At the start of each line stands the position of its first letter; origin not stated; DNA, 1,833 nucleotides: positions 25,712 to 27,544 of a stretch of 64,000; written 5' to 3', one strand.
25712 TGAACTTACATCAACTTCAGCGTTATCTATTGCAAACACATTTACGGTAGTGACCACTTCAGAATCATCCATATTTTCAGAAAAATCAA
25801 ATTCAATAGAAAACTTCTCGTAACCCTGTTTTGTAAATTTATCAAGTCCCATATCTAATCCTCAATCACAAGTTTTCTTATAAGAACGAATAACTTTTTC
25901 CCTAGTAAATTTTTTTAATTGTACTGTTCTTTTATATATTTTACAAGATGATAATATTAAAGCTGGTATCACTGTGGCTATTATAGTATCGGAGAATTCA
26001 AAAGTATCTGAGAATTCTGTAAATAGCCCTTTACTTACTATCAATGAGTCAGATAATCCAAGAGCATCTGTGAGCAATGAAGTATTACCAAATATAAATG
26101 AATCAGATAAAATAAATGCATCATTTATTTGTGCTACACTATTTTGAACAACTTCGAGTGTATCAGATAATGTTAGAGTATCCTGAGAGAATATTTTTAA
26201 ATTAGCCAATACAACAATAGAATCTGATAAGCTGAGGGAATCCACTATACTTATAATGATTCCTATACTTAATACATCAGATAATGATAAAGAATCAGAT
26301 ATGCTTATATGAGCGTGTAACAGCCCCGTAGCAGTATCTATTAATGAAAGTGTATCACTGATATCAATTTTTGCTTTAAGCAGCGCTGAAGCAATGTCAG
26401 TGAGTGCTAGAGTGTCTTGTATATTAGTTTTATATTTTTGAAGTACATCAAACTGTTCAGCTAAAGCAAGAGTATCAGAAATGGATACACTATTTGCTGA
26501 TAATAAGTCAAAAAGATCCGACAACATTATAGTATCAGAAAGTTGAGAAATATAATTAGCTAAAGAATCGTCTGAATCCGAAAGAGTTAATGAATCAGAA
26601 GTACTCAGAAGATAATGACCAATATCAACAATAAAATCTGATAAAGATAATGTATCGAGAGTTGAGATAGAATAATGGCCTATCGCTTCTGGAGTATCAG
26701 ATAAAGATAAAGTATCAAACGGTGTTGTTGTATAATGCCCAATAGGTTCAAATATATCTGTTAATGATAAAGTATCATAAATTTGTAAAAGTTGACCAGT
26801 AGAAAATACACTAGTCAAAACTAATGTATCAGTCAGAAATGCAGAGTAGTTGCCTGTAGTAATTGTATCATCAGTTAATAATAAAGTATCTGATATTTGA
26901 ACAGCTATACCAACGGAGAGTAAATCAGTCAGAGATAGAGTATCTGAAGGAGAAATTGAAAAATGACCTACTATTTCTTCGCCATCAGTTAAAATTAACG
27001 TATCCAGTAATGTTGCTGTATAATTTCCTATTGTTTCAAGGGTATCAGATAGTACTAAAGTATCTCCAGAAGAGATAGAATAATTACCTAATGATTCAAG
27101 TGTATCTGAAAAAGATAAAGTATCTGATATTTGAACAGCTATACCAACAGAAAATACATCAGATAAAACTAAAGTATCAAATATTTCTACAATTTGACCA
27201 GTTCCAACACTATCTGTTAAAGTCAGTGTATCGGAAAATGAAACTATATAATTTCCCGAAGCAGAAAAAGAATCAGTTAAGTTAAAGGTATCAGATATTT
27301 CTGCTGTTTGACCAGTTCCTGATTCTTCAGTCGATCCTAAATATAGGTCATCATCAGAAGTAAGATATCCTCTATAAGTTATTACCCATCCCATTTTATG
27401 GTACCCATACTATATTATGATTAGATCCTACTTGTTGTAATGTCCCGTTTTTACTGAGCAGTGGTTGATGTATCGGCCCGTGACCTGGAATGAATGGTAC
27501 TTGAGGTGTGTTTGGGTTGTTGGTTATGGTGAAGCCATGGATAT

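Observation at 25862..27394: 510-aa protein composed almost entirely of about 28 tandem 17-residue repeats (core DTLSLSD)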

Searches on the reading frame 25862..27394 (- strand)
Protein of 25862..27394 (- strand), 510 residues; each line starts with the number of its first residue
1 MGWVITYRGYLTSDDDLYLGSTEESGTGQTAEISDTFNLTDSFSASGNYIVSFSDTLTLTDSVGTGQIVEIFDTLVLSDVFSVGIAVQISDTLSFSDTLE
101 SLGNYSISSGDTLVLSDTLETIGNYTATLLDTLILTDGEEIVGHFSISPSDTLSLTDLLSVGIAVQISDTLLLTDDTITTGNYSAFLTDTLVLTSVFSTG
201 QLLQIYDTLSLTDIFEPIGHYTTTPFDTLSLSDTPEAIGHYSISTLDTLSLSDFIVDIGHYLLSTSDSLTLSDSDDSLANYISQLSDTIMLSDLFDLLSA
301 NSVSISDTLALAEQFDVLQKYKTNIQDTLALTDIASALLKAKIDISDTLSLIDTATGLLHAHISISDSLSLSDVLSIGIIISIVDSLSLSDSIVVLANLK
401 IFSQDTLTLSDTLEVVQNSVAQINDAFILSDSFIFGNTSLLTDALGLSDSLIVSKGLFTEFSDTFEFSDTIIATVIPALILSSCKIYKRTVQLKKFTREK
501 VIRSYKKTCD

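Call 8: search_protein_families(library=pfam, proteins=[window:25862-27394:-], max_evalue=0.01)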
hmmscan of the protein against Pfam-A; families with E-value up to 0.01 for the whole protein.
window:25862-27394:- (510 aa): 0 families

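Call 9: search_protein_families(library=phrogs, proteins=[window:25862-27394:-], max_evalue=0.001)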
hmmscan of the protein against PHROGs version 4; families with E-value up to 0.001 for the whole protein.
window:25862-27394:- (510 aa): 1 family
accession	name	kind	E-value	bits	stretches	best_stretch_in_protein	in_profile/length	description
phrog_12240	-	unknown function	8.4e-19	69.3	2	130-354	9-226/387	-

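Call 10: search_dna_similar(query=window:25862-27394:-, collection=phages, mode=protein, max_rows=30)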
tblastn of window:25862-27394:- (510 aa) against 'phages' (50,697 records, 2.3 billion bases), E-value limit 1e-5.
No match.

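Call 16: find_homologous_proteins(query=window:25862-27394:-, max_evalue=0.001)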
Query window:25862-27394:- (510 aa): 123 proteins with E <= 0.001 among 8000 candidates; the best 120 are listed.
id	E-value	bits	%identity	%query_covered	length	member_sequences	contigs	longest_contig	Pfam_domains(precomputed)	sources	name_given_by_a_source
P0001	2.4e-29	121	32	46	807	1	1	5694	-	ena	-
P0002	1.2e-24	106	26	93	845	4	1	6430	-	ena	-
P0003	2.8e-20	91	27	88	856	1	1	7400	-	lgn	-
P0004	4.5e-17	81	28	93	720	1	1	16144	-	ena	-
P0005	1.2e-15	76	31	71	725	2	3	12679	-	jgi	jgi:hypothetical protein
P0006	2.3e-15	75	30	90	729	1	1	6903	-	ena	-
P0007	3.9e-15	74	27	85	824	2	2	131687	-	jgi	jgi:hypothetical protein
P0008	6.2e-15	74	32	63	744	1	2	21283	-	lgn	-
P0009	7.0e-15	73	27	72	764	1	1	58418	-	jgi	jgi:hypothetical protein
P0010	1.3e-14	73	31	74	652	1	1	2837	-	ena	-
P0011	1.6e-14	72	27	83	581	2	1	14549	-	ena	-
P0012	2.2e-14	72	25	92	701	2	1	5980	-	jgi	-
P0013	4.0e-14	71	28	72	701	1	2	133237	-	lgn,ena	-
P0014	7.7e-14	70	29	75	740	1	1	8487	-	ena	-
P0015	1.3e-13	69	34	40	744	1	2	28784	-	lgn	-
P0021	1.3e-12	66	33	43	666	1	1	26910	PF23148.2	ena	-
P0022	1.7e-12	66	27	90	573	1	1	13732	-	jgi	jgi:hypothetical protein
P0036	6.1e-10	57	33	53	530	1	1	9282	PF13385.14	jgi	jgi:hypothetical protein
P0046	6.5e-9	54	31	55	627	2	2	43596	PF13385.14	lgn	-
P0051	1.1e-8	53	28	72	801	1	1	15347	PF13385.14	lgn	-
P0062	1.9e-7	49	34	41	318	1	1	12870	-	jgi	jgi:hypothetical protein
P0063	2.3e-7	49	32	30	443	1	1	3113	PF13385.14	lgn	-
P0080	1.5e-6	46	30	60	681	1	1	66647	PF13385.14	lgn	-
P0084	2.8e-6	45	28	57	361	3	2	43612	-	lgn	-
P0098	5.5e-5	41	33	37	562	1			PF13385.14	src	-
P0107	1.2e-4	40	36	22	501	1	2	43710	PF13385.14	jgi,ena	-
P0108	1.5e-4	39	30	54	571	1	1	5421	PF13385.14,PF01527.27,PF10668.15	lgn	-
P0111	2.1e-4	39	27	31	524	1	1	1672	PF13385.14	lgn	-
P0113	2.4e-4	39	25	52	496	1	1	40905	PF13385.14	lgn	-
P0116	3.2e-4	38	36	26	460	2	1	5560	PF13385.14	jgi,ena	jgi:hypothetical protein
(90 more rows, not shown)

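Call 17: search_solved_structures(query=window:25862-27394:-, max_evalue=1, show_alignments=2)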
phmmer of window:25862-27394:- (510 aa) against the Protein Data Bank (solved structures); distinct sequences matched with E-value up to 1: 1.
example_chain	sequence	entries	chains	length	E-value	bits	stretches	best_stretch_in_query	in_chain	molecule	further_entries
6tb9_E3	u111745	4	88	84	0.16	14.5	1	141-195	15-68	Head spike base Rcc01079 | Uncharacterized protein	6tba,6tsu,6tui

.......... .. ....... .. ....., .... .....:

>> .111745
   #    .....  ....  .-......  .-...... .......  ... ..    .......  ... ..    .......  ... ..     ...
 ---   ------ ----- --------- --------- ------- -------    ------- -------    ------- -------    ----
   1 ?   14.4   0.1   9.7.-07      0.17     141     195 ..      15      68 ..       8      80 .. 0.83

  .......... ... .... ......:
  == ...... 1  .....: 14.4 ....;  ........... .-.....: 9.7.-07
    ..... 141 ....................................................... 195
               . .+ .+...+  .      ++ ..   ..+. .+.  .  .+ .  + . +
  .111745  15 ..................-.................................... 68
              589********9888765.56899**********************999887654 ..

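Call 27: find_related_loci(query=window:25862-27394:-, collection=viral_contigs, flank=8000)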
Query window:25862-27394:- (510 aa) in viral_contigs; peptide patterns used: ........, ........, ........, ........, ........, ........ (x = any residue, [..] = any of these).
10 stretches matched a pattern, but none encodes a relative of the query by tblastn (E <= 1e-3).

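Call 28: find_encoding_contigs(protein=P0021, flank=8000, max_places=2)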
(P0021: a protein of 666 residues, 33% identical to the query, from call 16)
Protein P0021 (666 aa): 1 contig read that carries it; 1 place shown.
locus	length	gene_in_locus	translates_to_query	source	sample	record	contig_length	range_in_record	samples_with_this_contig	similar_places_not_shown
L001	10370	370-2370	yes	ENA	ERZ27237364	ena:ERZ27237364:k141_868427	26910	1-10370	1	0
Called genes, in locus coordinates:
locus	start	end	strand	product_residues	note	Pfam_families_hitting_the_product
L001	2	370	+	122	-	?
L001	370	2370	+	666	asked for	PF23148:Gp77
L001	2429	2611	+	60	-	-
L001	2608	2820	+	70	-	-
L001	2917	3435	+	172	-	-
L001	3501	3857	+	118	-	-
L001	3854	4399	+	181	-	PF05838:Glyco_hydro_108, PF09374:PG_binding_3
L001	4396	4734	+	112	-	-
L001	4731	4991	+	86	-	-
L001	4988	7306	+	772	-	-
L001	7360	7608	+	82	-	-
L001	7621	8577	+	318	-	PF12323:HTH_OrfB_IS605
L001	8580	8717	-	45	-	PF06305:LapA_dom (weak)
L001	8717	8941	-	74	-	-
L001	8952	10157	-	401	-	PF13148:DUF3987 (weak)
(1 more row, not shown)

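Call 31: search_protein_families(library=pfam, proteins=[P0021, P0001, P0002, P0004, P0013], max_evalue=0.01)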
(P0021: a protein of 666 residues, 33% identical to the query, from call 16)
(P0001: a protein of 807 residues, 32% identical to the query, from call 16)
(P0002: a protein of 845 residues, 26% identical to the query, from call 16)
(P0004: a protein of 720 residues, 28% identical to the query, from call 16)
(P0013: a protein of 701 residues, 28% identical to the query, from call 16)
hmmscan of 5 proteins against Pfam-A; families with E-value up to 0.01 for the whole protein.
P0021 (666 aa): 1 family
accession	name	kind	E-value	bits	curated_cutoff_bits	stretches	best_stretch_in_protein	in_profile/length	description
PF23148.1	Gp77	-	7.9e-12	46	27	1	574-660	1-83/84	Podophage GP4 fiber-tail adaptor protein gp77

P0001 (807 aa): 0 families

P0002 (845 aa): 0 families

P0004 (720 aa): 0 families

P0013 (701 aa): 0 families

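Call 33: predict_structure(alignment_id=A1)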
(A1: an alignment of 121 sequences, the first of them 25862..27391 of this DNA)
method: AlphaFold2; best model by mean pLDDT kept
length: 509 residues; sequences in the alignment: 121
mean_pLDDT: 70.6   pTM: 0.62
mean pLDDT of the five models: 70.6, 67.8, 67.5, 66.3, 65.0
residues with pLDDT >= 90: 51; 70-90: 294; 50-70: 52; < 50: 112
segments of 3 or more residues with pLDDT < 50: 1-14, 219-234, 418-437, 452-509
pLDDT, mean of each block of 10 residues (from residue 1): 38 48 60 73 77 81 73 81 78 82 77 82 78 73 72 81 81 82 83 83 86 74 41 53 88 78 87 79 86 84 90 83 90 88 92 86 91 80 86 75 83 65 33 42 55 39 32 35 35 36 38
secondary structure, 60 per line:
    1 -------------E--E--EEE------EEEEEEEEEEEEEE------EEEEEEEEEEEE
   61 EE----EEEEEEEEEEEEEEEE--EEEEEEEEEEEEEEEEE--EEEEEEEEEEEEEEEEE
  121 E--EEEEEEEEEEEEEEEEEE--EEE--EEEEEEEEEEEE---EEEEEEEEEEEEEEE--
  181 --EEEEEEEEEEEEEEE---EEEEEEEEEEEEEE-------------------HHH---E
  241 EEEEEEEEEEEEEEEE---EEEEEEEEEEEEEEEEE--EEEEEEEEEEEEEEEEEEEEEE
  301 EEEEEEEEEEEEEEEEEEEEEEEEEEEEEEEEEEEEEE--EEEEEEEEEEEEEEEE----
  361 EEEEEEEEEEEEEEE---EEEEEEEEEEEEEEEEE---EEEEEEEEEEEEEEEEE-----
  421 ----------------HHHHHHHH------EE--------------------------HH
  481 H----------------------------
elements in order: E20-22 E29-42 E49-62 E67-82 E85-101 E104-121 E124-141 E144-146 E149-160 E164-178 E183-197 E201-214 E240-256 E260-276 E279-338 E341-356 E361-375 E379-395 E399-415 H437-444

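Call 35: fold_search(model_id=the predicted structure, library=pdb)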
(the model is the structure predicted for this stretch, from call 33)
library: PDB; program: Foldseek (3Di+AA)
matches with E <= 10: 40; with E <= 0.001: 0
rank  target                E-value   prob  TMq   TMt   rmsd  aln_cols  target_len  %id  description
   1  8c50_A                1.1e+00  0.06  0.15  0.17  15.9       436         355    9  Pontibacter korlensis curli subunit CsgA (released 2023-06-28)
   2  1hv9_A                2.2e+00  0.04  0.12  0.12  11.3       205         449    8  STRUCTURE OF E. COLI GLMU: ANALYSIS OF PYROPHOSPHORYLASE AND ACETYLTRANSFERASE ACTIVE SITES (released 2001-02-21)
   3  4lxs_A                2.9e+00  0.01  0.11  0.09  17.6       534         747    7  Structure of the Toll - Spatzle complex, a molecular hub in Drosophila development and innate immunity (glycosylated f (released 2014-04-09)
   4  4ihg_D                3.0e+00  0.02  0.11  0.14  17.6       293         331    8  Chasing Acyl Carrier Protein Through a Catalytic Cycle of Lipid A Production (released 2013-11-13)
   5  6p83_C                3.0e+00  0.02  0.10  0.13  17.5       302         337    8  E.coli LpxD in complex with compound 1o (released 2019-08-28)
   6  4ihf_D                3.2e+00  0.03  0.11  0.14  17.2       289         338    8  Chasing Acyl Carrier Protein Through a Catalytic Cycle of Lipid A Production (released 2013-11-13)
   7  4ihh_A                3.4e+00  0.02  0.10  0.13  17.6       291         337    8  Chasing Acyl Carrier Protein Through a Catalytic Cycle of Lipid A Production (released 2013-11-13)
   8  4e79_A                3.5e+00  0.02  0.10  0.12  13.6       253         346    8  Structure of LpxD from Acinetobacter baumannii at 2.66A resolution (P4322 form) (released 2013-01-16)
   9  3ow5                  3.9e+00  0.02  0.09  0.15  12.5       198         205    9  Crystal structure of the Y200A mutant of gamma carbonic anhydrase from Methanosarcina thermophila (released 2011-10-26)
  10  9lin                  4.3e+00  0.02  0.08  0.13  12.3       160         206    8  Crystal structure of apo dGCA1_L83A (released 2025-04-02)
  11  4ihh_E                4.3e+00  0.02  0.11  0.14  17.3       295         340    7  Chasing Acyl Carrier Protein Through a Catalytic Cycle of Lipid A Production (released 2013-11-13)
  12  4e79_C                4.5e+00  0.02  0.10  0.13  12.7       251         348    9  Structure of LpxD from Acinetobacter baumannii at 2.66A resolution (P4322 form) (released 2013-01-16)
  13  9qez_C                4.7e+00  0.02  0.08  0.16  12.9       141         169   12  Carbonic anhydrase mutant (released 2025-12-10)
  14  8iuf_G2               4.7e+00  0.02  0.07  0.12  10.7       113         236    9  Cryo-EM structure of Euglena gracilis super-complex I+III2+IV, composite (released 2024-02-28)
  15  4ihh_F                5.0e+00  0.02  0.11  0.14  18.1       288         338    7  Chasing Acyl Carrier Protein Through a Catalytic Cycle of Lipid A Production (released 2013-11-13)
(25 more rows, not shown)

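Call 38: find_encoding_contigs(protein=P0013, flank=10000, max_places=1)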
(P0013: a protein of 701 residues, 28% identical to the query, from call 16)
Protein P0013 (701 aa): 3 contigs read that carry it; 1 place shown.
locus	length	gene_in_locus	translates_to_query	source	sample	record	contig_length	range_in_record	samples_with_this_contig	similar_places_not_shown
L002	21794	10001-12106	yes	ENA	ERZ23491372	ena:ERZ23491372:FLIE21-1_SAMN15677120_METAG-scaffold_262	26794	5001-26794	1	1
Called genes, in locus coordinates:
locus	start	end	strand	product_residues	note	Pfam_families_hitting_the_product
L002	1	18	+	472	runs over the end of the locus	-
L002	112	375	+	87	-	-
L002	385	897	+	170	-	-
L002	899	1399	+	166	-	-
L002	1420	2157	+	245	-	-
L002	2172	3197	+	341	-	-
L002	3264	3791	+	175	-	-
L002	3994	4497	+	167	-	-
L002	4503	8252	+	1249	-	PF10145:PhageMin_Tail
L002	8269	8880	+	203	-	-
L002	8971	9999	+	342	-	-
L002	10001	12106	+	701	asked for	-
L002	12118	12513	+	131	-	-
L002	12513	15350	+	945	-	-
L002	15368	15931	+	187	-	PF01145:Band_7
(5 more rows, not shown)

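Call 54: search_dna_similar(query=P0013, collection=phages, mode=protein, max_rows=15)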
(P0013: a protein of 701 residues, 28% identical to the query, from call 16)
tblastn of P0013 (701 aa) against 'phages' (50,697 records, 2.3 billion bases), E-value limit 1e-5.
No match.

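Call 56: search_protein_representatives(protein=window:25862-27391:-)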
Query: 509 residues. Proteins with E-value up to 0.001 (for the whole library): 1267; up to 1e-10: 222; up to 1e-30: 6. The best 150 are listed.
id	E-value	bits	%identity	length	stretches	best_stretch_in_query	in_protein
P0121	2.7e-70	254.4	33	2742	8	18-450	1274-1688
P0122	4.7e-59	217.4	35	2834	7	101-471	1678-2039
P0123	3.6e-37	145.2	33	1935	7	24-229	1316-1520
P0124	1.0e-35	140.5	29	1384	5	26-450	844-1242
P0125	8.0e-34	134.2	26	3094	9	51-433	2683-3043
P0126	5.5e-32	128.2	27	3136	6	33-397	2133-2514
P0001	6.3e-30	121.4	42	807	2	195-412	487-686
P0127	1.1e-29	120.5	39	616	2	206-392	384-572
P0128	2.9e-29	119.2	31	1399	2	24-450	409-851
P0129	3.8e-29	118.8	30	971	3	27-331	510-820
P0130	5.2e-29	118.3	28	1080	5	225-432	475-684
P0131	6.1e-29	118.1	33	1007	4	32-213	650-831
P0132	9.9e-29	117.4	34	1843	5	70-467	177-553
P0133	1.6e-28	116.8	36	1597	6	32-401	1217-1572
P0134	8.3e-27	111.1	30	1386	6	52-265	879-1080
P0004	6.7e-15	71.9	31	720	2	88-472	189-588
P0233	1.2e-13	67.8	29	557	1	48-299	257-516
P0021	4.4e-13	65.9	34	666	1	142-443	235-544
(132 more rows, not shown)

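Call 59: search_protein_families(library=ncbifam, proteins=[window:25862-27394:-, P0121, P0013, P0022, P0062], max_evalue=0.01)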
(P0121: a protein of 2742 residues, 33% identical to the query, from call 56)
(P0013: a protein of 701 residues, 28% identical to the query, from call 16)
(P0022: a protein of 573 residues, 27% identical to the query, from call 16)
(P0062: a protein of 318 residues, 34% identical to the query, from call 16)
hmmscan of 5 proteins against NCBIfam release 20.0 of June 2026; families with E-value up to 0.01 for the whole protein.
window:25862-27394:- (510 aa): 0 families

P0121 (2742 aa): 0 families

P0013 (701 aa): 0 families

P0022 (573 aa): 0 families

P0062 (318 aa): 0 families

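Call 60: search_protein_families(library=pfam, proteins=[P0121, P0122, P0124, P0128, P0022, P0062], max_evalue=0.001)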
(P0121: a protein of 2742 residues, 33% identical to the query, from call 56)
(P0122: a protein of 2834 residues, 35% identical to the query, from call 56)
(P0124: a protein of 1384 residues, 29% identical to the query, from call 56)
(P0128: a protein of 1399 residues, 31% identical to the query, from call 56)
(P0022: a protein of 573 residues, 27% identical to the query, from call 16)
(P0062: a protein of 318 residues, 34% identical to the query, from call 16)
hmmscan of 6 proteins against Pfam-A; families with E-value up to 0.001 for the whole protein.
P0121 (2742 aa): 0 families

P0122 (2834 aa): 1 family
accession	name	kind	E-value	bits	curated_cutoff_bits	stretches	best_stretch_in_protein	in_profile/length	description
PF13385.13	Laminin_G_3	-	1.1e-26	94.2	27.6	1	1507-1670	1-151/151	Concanavalin A-like lectin/glucanases superfamily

P0124 (1384 aa): 3 families
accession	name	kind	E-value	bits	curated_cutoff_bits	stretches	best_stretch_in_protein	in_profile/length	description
PF13385.13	Laminin_G_3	-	7.2e-28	98.1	27.6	1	547-709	1-151/151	Concanavalin A-like lectin/glucanases superfamily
PF04225.17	LysM_OapA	-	8.2e-07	29.5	22.3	0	738-777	3-41/85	Opacity-associated protein A LysM-like domain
PF13306.12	LRR_5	-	3.5e-06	27.4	27.7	1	304-356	35-86/127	BspA type Leucine rich repeat region (6 copies)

P0128 (1399 aa): 0 families

P0022 (573 aa): 0 families

P0062 (318 aa): 0 families

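Call 61: find_encoding_contigs(protein=P0084, flank=10000, max_places=1)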
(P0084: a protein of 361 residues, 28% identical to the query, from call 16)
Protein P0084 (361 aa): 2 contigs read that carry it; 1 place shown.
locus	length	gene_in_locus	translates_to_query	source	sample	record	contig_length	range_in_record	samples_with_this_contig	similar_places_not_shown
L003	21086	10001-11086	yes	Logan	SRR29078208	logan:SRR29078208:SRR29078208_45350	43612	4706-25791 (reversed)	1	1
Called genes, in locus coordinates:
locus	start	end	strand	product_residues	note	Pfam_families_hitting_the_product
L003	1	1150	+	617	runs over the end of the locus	-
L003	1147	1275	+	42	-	-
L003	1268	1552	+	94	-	PF13619:KTSC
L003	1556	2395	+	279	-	-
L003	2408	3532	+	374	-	-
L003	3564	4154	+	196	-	-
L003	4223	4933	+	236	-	-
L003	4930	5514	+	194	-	PF08241:Methyltransf_11 (weak)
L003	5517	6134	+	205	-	PF24175:SU10_adaptor (weak)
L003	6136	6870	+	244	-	PF24175:SU10_adaptor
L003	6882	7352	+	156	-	-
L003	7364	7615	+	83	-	-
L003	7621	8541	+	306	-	-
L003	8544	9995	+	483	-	-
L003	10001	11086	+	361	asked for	-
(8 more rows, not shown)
